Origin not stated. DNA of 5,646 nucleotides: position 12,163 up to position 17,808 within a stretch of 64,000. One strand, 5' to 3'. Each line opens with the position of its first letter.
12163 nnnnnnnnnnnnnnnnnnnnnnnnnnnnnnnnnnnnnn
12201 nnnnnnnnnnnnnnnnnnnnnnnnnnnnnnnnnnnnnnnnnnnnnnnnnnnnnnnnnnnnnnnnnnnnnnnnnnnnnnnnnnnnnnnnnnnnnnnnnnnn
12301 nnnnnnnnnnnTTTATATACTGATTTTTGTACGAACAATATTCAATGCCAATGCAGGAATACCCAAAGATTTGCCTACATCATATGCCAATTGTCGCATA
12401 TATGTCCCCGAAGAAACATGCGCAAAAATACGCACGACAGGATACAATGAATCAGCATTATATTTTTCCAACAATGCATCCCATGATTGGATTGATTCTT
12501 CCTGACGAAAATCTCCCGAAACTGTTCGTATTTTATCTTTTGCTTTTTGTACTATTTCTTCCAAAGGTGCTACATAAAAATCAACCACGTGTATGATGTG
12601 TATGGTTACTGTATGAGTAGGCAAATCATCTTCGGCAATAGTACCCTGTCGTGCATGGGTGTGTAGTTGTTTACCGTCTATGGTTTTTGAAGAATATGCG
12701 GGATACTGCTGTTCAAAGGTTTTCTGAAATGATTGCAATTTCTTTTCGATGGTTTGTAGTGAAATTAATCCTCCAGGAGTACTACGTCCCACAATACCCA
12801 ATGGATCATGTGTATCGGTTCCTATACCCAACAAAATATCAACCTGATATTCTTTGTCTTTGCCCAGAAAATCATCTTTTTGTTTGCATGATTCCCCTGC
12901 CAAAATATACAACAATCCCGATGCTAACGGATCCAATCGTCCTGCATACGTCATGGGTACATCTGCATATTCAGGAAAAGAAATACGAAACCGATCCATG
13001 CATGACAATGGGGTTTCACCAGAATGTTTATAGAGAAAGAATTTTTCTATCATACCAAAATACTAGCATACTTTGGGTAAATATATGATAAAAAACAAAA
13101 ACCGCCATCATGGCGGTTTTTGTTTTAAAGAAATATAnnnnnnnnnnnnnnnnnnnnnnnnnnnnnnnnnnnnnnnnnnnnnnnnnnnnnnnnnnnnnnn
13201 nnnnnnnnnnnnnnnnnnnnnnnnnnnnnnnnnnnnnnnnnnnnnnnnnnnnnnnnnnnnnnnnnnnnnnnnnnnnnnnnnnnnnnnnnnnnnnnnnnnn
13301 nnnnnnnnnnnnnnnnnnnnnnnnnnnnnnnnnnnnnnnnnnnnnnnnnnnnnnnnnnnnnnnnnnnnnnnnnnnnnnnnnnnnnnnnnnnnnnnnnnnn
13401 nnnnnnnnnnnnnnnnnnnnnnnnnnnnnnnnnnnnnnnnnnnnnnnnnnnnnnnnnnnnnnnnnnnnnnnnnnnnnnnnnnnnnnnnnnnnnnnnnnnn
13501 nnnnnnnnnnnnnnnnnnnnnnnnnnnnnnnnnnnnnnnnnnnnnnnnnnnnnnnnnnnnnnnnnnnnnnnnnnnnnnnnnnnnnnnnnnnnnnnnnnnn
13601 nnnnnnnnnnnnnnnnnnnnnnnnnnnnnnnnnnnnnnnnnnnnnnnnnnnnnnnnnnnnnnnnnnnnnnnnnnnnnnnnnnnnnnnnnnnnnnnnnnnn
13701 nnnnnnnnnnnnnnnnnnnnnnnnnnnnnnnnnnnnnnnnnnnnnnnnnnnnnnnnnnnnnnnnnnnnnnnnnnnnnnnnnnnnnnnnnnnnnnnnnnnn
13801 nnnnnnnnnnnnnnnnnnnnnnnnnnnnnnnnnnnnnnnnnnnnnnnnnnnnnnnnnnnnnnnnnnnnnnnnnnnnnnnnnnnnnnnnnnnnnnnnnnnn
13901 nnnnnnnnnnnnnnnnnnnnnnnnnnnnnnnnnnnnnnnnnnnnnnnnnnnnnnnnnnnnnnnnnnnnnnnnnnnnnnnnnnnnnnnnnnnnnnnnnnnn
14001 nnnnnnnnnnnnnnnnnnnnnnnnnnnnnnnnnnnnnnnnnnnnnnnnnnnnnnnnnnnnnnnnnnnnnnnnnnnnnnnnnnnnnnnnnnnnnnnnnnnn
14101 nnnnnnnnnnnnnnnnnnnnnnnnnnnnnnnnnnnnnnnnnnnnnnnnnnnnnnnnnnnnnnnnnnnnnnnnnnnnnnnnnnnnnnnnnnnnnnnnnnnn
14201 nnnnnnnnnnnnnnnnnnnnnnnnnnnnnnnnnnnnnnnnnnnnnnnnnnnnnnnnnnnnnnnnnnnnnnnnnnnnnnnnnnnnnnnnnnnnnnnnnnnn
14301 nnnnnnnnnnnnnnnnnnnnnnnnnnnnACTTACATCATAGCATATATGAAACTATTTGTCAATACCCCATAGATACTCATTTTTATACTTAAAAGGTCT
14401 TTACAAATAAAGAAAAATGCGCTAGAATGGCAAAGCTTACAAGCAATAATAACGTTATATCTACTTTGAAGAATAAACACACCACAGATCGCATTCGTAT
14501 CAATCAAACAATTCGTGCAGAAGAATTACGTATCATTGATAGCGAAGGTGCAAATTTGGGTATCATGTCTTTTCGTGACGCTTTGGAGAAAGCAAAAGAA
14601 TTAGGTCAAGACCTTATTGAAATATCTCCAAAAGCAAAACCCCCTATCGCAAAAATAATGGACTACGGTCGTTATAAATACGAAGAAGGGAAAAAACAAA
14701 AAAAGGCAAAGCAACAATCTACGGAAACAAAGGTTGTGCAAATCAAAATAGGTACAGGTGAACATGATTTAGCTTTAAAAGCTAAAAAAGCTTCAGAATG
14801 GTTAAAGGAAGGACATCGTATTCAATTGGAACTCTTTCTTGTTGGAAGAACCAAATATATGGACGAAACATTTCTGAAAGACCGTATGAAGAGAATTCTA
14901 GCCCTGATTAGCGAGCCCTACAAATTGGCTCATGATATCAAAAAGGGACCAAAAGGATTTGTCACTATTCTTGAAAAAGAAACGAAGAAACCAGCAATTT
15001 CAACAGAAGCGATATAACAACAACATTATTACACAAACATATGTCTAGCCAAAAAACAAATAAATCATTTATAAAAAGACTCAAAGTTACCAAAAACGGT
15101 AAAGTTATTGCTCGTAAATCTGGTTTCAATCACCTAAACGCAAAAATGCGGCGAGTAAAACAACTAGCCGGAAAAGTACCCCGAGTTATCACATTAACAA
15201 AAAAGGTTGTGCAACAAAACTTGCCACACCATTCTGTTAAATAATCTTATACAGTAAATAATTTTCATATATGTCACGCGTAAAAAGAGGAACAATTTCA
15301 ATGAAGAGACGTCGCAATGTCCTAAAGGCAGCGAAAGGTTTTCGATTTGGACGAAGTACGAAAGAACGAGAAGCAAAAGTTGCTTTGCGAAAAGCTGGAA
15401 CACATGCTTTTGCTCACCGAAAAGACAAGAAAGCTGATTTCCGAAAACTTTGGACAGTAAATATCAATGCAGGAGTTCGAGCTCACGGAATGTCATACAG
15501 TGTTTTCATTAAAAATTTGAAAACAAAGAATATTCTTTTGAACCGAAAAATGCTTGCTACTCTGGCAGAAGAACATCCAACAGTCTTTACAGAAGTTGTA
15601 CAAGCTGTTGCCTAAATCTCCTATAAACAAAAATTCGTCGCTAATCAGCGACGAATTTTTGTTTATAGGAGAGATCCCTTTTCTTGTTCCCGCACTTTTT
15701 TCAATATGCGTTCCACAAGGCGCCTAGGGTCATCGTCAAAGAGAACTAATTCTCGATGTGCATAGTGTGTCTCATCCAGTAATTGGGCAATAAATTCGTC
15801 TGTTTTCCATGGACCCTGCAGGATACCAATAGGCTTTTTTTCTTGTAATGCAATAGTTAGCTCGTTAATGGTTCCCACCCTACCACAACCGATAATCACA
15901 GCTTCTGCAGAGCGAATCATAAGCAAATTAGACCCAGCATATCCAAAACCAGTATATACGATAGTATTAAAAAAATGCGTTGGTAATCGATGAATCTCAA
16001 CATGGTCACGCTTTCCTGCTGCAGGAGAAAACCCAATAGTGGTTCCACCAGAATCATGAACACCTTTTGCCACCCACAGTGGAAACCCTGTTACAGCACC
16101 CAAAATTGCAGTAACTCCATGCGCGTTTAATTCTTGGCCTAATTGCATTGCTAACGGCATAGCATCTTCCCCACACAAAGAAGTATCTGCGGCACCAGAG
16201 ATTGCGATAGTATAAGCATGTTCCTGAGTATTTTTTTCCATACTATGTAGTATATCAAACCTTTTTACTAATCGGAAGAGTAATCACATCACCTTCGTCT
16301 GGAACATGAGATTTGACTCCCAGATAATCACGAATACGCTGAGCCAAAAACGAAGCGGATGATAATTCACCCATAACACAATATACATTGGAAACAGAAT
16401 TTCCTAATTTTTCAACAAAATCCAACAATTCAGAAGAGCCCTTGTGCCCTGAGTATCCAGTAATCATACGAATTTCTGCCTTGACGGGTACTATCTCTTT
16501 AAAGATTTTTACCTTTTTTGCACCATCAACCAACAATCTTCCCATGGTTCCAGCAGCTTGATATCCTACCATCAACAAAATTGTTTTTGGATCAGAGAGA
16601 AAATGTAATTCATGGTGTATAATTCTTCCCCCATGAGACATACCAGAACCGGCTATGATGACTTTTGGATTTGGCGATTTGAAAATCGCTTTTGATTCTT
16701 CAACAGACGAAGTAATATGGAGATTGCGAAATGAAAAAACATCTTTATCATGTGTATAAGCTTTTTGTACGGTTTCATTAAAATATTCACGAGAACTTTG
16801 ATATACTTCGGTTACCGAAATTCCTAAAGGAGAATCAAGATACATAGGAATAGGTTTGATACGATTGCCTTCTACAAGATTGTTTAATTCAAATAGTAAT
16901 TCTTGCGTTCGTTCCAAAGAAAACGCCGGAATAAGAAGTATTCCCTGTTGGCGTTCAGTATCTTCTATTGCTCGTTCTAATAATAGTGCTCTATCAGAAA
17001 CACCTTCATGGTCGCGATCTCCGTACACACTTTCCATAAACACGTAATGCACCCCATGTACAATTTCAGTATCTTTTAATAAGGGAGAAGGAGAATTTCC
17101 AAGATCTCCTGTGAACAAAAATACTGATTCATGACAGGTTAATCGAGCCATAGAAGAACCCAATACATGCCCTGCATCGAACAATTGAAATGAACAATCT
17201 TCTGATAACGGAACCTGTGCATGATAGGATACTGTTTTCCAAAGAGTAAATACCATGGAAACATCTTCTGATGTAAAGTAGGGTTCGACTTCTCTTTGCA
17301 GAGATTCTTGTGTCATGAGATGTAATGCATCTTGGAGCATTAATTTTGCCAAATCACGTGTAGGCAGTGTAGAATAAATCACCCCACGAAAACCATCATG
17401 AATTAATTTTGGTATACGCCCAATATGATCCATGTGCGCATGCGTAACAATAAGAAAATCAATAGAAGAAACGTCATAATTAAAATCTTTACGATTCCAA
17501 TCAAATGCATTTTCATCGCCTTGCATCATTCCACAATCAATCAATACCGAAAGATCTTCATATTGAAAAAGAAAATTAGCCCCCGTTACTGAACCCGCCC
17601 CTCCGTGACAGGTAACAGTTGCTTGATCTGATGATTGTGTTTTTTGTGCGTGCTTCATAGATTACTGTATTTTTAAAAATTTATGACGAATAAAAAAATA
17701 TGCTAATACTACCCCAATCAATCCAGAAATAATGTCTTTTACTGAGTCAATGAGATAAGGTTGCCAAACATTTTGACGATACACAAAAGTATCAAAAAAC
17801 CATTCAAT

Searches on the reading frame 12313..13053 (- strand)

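Call 40: search_protein_families(library=pfam, proteins=[window:12313-13053:-], max_evalue=0.001)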
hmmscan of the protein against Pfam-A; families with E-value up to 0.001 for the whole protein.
window:12313-13053:- (246 aa): 1 family
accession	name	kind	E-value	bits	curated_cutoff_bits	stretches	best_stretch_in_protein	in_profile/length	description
PF01509.24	TruB_N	-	5.7e-25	88.9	27.3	1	35-161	10-134/149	TruB family pseudouridylate synthase (N terminal domain)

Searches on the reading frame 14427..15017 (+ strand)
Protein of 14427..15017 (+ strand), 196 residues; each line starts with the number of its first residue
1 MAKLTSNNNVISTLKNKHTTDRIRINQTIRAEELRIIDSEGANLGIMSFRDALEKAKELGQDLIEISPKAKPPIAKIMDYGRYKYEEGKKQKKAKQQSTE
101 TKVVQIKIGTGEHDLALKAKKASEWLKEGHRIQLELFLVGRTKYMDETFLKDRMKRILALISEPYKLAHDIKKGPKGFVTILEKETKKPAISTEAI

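Call 40: search_protein_families(library=pfam, proteins=[window:14427-15017:+], max_evalue=0.001)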
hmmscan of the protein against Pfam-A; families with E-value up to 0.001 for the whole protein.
window:14427-15017:+ (196 aa): 2 families
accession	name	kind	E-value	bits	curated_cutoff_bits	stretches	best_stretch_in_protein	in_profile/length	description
PF05198.21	IF3_N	-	3.1e-29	101.4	26.9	1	25-94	1-70/70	Translation initiation factor IF-3, N-terminal domain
PF00707.27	IF3_C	-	5.4e-09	36.3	34.8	1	100-181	2-82/86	Translation initiation factor IF-3, C-terminal domain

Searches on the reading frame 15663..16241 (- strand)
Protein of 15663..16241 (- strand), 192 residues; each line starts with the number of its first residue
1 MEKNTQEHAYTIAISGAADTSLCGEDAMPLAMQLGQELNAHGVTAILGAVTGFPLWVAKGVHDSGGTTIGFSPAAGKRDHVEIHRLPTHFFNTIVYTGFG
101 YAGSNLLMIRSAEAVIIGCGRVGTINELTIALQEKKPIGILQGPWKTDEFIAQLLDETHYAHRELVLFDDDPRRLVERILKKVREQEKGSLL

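Call 40: search_protein_families(library=pfam, proteins=[window:15663-16241:-], max_evalue=0.001)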
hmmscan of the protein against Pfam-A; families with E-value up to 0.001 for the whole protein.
window:15663-16241:- (192 aa): 2 families
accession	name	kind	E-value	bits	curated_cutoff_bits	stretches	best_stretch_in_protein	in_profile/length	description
PF18306.6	LDcluster4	-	3.4e-27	95.3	26.3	1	10-159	2-139/151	SLOG cluster4 family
PF03641.19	Lysine_decarbox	-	0.00025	21.7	27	1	57-177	4-129/131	Possible lysine decarboxylase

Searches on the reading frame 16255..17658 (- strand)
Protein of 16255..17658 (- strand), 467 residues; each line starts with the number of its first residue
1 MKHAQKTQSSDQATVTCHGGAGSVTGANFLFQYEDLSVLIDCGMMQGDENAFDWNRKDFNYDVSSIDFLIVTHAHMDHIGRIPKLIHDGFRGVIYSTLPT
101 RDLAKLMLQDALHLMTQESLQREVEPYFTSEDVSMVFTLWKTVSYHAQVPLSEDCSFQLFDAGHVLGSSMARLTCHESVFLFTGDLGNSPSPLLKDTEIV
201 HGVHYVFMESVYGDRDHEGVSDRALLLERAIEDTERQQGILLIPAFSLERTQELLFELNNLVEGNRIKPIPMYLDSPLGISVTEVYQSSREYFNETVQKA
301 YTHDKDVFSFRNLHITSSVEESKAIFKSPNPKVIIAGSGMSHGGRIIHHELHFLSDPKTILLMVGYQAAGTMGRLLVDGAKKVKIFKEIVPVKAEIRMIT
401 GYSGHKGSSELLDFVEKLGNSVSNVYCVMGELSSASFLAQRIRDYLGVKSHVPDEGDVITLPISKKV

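Call 40: search_protein_families(library=pfam, proteins=[window:16255-17658:-], max_evalue=0.001)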
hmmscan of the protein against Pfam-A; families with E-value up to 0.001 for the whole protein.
window:16255-17658:- (467 aa): 5 families
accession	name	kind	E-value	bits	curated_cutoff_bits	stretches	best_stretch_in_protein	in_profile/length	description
PF10996.14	Beta-Casp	-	7.1e-35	120.6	27.7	1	251-375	1-119/120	Beta-Casp domain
PF16661.11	Lactamase_B_6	-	3.7e-14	53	27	1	31-183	2-159/193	Metallo-beta-lactamase superfamily domain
PF00753.33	Lactamase_B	-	7e-12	46.1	22.7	1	29-87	9-65/196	Metallo-beta-lactamase superfamily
PF07521.17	RMMBL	-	1.1e-09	38.5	21.6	1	390-453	2-63/63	Zn-dependent metallo-hydrolase RNA specificity domain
PF12706.13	Lactamase_B_2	-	8.4e-06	26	27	1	38-190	3-147/200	Beta-lactamase superfamily domain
